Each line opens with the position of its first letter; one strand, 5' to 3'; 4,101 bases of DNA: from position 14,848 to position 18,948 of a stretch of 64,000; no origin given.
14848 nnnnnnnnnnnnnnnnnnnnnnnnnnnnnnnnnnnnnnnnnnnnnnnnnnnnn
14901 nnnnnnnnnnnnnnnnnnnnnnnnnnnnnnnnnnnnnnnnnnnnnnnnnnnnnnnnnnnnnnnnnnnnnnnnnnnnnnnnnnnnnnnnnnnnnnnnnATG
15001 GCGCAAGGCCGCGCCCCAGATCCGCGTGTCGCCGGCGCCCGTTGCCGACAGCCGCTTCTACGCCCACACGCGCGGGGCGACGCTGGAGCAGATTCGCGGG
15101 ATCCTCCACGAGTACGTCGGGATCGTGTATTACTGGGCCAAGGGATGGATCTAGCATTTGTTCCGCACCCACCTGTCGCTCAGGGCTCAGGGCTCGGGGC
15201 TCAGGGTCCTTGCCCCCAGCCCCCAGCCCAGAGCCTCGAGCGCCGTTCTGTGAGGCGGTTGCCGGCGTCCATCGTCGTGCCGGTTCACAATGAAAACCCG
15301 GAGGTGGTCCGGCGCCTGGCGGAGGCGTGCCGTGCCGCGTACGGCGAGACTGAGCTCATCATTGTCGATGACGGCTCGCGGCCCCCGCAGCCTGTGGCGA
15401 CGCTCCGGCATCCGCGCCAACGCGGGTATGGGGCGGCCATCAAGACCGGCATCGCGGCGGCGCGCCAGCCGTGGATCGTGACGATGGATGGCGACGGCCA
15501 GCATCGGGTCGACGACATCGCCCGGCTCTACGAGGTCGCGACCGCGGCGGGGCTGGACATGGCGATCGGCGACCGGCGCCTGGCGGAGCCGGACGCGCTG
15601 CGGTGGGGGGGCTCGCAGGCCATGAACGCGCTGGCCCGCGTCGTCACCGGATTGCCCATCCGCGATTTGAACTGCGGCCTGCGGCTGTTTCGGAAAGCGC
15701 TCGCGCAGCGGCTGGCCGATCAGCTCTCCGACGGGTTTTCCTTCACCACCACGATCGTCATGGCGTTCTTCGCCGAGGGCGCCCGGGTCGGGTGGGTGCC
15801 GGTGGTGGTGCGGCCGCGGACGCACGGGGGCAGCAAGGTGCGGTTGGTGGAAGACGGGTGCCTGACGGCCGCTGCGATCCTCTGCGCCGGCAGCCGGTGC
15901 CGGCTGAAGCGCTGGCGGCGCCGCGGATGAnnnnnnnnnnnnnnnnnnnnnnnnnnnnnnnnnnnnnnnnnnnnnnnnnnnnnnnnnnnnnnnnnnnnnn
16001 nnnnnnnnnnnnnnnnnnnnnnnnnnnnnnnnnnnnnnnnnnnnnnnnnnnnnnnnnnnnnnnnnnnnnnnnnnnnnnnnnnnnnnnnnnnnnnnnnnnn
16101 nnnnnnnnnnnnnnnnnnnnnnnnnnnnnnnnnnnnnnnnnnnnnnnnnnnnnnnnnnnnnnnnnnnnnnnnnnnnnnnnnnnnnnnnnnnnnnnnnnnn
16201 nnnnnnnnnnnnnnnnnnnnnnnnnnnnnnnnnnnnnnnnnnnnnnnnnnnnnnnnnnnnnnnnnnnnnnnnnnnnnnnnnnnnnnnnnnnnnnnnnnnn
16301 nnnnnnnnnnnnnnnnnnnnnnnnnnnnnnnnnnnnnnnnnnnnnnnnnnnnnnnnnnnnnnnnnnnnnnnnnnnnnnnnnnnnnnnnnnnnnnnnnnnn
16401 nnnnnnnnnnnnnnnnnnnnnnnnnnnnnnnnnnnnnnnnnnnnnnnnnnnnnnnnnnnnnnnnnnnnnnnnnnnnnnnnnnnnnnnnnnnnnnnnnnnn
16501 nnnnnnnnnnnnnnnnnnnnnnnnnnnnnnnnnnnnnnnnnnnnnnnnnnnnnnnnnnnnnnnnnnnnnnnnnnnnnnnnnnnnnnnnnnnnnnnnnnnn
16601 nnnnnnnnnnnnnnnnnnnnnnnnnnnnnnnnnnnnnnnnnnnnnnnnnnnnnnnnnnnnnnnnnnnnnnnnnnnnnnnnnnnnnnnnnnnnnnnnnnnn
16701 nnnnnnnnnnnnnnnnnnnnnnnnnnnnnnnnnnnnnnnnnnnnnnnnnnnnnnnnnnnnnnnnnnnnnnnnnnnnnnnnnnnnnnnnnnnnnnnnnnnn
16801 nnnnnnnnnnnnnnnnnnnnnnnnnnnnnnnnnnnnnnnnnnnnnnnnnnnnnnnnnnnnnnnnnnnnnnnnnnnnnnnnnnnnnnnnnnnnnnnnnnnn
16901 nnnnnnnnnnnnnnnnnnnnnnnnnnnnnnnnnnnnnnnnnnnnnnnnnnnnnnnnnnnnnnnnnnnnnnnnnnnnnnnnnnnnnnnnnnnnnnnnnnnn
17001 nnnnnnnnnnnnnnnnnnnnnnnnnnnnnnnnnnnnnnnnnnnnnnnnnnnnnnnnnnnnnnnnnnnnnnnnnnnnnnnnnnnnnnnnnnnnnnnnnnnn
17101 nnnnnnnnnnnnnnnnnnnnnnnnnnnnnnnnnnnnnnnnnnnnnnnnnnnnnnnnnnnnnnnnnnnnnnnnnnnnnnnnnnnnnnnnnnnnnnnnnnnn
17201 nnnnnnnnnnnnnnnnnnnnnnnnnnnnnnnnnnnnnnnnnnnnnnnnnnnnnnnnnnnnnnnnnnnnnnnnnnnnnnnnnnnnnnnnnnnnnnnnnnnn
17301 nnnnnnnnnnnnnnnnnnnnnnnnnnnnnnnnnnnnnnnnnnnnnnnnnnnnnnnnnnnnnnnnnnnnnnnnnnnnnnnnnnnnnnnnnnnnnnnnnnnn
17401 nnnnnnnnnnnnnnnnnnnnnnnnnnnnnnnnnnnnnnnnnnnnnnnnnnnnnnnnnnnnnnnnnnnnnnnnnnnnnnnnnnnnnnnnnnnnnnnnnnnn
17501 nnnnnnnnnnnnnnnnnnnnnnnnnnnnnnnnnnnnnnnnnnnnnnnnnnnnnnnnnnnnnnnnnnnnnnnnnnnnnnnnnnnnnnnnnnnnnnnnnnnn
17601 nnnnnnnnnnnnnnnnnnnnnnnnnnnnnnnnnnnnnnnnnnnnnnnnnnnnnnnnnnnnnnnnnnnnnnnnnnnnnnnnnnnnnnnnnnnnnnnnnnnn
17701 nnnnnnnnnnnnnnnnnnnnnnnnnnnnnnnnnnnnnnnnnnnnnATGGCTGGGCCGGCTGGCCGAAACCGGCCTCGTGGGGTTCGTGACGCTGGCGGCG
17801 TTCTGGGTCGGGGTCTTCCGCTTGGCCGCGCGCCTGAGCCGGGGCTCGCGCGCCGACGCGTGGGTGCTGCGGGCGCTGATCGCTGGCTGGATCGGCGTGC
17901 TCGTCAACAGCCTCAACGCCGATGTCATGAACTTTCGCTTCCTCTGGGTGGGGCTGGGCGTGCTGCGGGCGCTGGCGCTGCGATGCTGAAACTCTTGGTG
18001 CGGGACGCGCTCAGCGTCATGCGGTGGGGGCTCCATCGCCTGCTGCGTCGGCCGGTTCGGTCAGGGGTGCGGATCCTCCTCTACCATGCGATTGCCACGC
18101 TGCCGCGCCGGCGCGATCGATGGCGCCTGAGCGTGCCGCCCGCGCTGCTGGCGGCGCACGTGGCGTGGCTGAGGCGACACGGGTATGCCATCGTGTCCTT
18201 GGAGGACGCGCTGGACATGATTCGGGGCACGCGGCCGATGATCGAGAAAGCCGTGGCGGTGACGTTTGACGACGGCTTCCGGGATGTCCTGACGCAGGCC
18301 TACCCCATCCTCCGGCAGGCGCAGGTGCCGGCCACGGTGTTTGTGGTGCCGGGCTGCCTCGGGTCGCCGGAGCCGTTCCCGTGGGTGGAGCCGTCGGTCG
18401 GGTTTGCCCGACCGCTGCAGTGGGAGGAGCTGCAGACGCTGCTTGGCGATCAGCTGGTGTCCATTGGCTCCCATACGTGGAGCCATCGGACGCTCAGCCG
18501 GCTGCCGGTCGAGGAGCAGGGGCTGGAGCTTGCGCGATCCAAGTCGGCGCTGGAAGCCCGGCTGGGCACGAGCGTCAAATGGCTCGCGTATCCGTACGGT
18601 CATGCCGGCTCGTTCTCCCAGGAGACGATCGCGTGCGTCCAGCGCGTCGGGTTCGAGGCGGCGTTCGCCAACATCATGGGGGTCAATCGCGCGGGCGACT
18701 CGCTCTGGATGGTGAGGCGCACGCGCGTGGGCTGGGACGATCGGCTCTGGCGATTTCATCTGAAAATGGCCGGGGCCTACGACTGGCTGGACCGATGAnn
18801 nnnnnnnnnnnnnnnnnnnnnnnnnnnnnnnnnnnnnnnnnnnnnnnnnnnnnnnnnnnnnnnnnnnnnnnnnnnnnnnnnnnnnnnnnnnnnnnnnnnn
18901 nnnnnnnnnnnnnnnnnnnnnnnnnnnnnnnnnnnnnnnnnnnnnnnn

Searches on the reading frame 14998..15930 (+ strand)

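Call 53: search_protein_families(library=pfam, proteins=[window:14998-15930:+], max_evalue=0.00001)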
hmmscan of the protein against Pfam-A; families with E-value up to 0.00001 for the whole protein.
window:14998-15930:+ (310 aa): 1 family
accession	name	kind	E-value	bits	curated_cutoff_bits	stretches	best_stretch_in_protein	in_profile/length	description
PF00535.33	Glycos_transf_2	-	5.7e-23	82.1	23.3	1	91-236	1-164/168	Glycosyl transferase family 2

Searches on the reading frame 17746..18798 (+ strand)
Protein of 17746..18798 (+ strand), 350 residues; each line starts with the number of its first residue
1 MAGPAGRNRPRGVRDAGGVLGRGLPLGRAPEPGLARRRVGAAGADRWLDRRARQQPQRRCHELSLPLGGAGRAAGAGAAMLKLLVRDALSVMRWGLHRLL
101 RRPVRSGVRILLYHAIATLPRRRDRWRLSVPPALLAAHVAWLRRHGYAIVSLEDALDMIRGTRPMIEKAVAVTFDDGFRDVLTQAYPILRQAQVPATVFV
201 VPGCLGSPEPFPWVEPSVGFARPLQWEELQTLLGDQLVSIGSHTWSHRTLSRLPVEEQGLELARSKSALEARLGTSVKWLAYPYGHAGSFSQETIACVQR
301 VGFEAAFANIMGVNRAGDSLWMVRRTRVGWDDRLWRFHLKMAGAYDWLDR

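Call 53: search_protein_families(library=pfam, proteins=[window:17746-18798:+], max_evalue=0.00001)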
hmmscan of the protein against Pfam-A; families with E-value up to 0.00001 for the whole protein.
window:17746-18798:+ (350 aa): 1 family
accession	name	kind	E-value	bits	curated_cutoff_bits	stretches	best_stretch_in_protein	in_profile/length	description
PF01522.26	Polysacc_deac_1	-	2.2e-24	86.2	23.1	1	165-305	4-123/124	Polysaccharide deacetylase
